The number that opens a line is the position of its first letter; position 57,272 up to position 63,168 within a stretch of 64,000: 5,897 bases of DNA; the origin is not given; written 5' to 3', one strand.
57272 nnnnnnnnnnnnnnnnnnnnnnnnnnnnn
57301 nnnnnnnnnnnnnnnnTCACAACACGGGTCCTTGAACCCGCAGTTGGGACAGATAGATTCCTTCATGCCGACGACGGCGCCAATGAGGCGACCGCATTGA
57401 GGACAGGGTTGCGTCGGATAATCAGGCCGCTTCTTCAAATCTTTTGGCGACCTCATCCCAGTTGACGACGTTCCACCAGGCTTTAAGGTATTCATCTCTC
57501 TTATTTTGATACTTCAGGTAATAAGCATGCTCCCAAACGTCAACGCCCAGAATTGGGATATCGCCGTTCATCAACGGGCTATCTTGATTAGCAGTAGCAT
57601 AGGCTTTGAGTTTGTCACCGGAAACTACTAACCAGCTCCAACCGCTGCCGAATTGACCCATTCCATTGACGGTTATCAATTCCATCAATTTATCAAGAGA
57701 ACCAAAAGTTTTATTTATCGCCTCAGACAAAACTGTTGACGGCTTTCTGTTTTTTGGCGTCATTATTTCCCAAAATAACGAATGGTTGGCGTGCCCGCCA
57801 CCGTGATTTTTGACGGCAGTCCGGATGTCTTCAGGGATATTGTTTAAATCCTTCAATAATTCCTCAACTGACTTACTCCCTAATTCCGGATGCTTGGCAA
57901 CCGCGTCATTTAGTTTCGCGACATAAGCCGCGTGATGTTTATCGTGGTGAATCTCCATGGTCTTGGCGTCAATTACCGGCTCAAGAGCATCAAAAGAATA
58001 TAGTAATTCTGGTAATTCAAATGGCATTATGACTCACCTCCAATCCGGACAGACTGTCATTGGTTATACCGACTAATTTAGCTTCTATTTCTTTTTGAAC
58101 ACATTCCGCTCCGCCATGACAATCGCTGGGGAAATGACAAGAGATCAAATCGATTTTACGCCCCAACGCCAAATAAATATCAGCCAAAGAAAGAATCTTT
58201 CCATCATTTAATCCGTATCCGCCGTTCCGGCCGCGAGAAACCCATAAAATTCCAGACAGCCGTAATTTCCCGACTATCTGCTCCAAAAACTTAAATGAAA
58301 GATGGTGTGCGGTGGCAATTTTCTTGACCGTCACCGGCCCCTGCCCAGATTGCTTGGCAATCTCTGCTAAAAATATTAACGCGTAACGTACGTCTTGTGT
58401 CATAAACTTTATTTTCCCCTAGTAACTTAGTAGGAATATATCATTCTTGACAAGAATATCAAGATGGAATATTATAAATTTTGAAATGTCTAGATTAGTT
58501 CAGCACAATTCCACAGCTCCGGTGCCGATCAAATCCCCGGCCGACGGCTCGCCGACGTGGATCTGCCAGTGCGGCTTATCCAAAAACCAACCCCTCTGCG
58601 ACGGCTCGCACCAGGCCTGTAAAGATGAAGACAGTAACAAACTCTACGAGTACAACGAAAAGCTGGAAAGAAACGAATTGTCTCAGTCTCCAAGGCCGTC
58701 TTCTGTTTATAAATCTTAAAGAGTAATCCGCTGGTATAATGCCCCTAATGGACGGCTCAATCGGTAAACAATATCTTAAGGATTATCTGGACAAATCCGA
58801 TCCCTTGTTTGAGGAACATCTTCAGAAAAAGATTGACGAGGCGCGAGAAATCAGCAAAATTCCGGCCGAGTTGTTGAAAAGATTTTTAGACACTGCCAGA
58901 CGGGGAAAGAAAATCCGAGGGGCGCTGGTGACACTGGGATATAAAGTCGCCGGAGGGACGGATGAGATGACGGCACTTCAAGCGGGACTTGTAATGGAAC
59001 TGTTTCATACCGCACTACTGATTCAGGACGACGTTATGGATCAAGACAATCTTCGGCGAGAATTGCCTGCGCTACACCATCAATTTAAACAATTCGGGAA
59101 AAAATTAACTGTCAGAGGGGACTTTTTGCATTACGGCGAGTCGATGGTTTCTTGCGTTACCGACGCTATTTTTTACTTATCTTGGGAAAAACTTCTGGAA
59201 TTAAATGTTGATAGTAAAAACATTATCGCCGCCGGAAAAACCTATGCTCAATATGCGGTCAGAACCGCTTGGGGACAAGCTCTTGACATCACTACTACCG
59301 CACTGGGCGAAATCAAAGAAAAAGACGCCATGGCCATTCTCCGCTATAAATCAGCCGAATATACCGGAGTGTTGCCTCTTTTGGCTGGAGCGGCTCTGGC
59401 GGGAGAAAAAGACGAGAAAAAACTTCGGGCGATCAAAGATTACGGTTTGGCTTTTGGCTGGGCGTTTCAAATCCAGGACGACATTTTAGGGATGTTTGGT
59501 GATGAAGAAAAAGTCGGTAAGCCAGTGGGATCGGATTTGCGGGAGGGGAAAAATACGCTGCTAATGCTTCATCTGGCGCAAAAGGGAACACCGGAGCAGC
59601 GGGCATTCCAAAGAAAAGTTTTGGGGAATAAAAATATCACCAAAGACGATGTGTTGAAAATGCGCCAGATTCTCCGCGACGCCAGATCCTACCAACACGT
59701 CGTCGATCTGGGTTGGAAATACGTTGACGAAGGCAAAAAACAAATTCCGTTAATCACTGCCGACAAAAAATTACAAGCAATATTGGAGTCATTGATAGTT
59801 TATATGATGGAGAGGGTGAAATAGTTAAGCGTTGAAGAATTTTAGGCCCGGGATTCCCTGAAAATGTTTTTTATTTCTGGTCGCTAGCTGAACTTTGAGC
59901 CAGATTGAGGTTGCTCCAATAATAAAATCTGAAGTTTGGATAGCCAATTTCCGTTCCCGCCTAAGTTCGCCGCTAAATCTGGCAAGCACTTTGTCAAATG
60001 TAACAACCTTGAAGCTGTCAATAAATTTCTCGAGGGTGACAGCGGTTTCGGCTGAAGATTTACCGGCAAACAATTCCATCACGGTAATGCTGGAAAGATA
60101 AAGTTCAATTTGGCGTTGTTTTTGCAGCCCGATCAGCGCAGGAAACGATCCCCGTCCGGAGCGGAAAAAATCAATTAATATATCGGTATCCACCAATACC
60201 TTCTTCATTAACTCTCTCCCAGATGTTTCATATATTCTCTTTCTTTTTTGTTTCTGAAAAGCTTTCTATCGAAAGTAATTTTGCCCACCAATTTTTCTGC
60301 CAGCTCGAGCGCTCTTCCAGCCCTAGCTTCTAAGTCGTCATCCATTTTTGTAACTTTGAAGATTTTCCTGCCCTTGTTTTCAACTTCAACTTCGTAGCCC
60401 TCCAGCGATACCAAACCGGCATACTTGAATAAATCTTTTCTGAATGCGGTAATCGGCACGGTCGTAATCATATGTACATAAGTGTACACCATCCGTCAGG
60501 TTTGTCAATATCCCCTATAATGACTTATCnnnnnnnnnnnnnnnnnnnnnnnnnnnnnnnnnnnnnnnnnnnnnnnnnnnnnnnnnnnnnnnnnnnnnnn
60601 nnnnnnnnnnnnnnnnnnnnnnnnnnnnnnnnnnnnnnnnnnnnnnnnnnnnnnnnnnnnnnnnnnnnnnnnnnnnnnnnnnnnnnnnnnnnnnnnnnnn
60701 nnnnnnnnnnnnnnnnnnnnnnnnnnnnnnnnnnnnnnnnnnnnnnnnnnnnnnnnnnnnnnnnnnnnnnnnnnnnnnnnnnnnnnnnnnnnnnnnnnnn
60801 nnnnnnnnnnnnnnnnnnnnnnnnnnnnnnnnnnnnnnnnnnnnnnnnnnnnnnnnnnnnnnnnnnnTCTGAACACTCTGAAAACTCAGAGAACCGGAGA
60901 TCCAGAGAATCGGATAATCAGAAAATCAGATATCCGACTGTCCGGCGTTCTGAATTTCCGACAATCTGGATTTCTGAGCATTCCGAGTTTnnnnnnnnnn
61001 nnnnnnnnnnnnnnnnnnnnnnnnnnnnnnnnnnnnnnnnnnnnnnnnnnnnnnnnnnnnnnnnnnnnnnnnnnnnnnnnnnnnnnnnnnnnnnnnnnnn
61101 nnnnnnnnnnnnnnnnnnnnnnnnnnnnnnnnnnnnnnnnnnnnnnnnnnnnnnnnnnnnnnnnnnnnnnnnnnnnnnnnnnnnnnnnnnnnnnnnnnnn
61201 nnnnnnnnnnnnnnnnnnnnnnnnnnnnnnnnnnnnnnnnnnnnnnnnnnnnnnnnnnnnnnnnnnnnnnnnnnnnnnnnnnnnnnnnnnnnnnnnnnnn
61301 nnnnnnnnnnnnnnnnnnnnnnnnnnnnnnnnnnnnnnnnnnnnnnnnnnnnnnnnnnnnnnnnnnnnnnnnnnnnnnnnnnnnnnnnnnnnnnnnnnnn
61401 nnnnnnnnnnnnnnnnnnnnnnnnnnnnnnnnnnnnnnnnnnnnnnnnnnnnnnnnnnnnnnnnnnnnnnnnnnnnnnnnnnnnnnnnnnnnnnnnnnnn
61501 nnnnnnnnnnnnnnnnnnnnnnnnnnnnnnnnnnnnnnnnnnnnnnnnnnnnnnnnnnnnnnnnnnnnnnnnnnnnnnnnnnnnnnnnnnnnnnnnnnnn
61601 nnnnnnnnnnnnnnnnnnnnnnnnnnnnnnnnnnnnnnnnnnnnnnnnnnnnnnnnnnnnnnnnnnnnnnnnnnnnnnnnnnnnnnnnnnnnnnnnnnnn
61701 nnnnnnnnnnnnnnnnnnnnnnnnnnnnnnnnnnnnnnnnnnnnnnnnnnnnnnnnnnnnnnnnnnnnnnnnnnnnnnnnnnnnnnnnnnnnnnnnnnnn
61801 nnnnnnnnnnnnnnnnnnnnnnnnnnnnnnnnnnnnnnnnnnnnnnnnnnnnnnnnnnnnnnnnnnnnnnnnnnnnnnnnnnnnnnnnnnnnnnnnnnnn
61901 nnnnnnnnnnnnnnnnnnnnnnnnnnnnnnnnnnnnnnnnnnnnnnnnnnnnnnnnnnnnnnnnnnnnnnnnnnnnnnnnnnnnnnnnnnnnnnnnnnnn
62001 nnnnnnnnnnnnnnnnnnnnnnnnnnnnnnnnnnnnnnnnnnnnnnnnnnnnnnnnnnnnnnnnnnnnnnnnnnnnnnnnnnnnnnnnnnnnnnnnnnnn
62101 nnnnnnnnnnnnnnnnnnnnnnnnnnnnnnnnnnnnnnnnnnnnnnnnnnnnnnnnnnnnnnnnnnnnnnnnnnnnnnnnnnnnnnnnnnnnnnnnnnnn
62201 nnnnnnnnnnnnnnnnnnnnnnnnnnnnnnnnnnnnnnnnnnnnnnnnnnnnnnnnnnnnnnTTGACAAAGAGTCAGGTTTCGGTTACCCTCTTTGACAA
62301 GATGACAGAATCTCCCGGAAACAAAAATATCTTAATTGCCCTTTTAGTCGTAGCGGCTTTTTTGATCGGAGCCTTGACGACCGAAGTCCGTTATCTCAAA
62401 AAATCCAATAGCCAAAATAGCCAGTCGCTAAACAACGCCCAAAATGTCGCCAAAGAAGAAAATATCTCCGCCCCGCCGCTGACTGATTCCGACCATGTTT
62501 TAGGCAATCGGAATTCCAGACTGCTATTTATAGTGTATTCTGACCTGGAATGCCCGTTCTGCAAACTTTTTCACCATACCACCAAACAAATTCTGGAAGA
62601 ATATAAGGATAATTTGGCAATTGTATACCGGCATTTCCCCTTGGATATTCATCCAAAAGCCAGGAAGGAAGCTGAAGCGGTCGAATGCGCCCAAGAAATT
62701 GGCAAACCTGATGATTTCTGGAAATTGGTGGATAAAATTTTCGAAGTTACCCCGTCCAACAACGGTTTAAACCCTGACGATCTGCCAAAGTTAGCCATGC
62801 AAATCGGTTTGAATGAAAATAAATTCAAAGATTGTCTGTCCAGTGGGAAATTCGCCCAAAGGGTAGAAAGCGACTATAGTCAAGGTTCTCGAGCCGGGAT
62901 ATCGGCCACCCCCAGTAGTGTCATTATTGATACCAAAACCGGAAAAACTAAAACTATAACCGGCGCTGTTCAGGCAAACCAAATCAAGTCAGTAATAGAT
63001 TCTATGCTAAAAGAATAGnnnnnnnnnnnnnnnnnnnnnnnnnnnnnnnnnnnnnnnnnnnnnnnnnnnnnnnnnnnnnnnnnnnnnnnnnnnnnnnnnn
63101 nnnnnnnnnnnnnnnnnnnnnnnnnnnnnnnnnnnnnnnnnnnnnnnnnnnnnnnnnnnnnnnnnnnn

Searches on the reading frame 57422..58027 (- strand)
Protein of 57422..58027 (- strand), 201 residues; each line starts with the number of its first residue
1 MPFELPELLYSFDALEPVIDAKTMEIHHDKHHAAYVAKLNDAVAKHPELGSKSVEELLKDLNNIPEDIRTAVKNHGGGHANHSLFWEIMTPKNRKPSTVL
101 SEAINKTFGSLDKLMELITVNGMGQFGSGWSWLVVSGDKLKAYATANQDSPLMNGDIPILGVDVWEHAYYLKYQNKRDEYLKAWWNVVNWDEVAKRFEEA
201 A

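Call 66: search_protein_families(library=pfam, proteins=[window:57422-58027:-], max_evalue=0.0001)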
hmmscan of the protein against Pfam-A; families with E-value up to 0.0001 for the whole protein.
window:57422-58027:- (201 aa): 2 families
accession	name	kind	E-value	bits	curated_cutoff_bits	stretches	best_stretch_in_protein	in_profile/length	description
PF02777.23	Sod_Fe_C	-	3.6e-39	133.4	20.9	1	97-196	2-102/102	Iron/manganese superoxide dismutases, C-terminal domain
PF00081.27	Sod_Fe_N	-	4.5e-29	101.2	27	1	3-89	2-81/82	Iron/manganese superoxide dismutases, alpha-hairpin domain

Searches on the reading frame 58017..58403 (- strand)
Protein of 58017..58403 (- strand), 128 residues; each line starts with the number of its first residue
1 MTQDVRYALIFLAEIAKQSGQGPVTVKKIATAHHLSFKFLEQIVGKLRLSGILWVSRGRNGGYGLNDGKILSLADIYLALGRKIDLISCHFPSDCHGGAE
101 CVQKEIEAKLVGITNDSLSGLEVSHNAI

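Call 66: search_protein_families(library=pfam, proteins=[window:58017-58403:-], max_evalue=0.0001)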
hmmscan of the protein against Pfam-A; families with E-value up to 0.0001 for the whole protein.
window:58017-58403:- (128 aa): 1 family
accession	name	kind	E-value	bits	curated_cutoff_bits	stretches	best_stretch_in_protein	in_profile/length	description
PF02082.26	Rrf2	-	4e-21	76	30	1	1-119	1-122/132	Iron-dependent Transcriptional regulator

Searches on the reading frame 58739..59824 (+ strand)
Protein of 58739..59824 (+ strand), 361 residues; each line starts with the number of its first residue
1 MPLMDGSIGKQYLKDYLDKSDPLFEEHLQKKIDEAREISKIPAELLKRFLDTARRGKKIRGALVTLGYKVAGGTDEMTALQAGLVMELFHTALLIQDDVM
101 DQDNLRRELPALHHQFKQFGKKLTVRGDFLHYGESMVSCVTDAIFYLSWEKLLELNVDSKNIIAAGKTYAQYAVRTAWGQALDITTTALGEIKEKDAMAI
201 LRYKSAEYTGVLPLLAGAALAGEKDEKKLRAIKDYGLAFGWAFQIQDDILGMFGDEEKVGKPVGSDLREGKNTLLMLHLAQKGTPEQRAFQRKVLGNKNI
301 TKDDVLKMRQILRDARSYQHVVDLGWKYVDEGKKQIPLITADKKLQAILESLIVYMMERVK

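Call 66: search_protein_families(library=pfam, proteins=[window:58739-59824:+], max_evalue=0.0001)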
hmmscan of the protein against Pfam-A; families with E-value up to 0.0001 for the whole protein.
window:58739-59824:+ (361 aa): 1 family
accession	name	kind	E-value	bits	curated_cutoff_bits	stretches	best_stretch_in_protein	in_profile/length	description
PF00348.22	polyprenyl_synt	-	3.2e-50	171.1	27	1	54-308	14-247/251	Polyprenyl synthetase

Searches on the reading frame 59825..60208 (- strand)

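Call 66: search_protein_families(library=pfam, proteins=[window:59825-60208:-], max_evalue=0.0001)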
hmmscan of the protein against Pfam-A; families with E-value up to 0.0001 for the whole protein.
window:59825-60208:- (127 aa): 2 families
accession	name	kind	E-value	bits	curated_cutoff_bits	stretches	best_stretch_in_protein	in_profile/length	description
PF01850.27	PIN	-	3.1e-10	41.1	23.6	1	4-116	1-114/120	PIN domain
PF16289.11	PIN_12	-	8.7e-05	23.4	32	0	4-75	1-76/172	PIN domain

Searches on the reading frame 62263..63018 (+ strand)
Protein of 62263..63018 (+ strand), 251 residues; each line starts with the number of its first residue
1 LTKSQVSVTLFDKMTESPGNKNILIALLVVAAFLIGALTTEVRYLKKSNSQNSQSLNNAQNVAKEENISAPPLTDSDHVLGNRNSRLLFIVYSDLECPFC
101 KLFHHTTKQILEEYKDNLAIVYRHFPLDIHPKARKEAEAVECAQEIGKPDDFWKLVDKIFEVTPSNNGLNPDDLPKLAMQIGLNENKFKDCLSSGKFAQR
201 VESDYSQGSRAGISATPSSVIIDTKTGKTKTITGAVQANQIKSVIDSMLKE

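Call 66: search_protein_families(library=pfam, proteins=[window:62263-63018:+], max_evalue=0.0001)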
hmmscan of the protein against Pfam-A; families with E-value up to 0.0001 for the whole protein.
window:62263-63018:+ (251 aa): 4 families
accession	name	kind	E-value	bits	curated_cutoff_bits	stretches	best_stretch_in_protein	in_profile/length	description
PF13462.12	Thioredoxin_4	-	5.5e-20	72.6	23.2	1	75-231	3-155/165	Thioredoxin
PF01323.26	DSBA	-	5.4e-13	49.6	25.6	1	91-130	4-42/191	DSBA-like thioredoxin domain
PF13098.12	Thioredoxin_2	-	9.6e-11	42.4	27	1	84-244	4-103/104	Thioredoxin-like domain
PF18400.7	Thioredoxin_12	-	1.3e-06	28.9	26.1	0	56-126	111-183/190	Thioredoxin-like domain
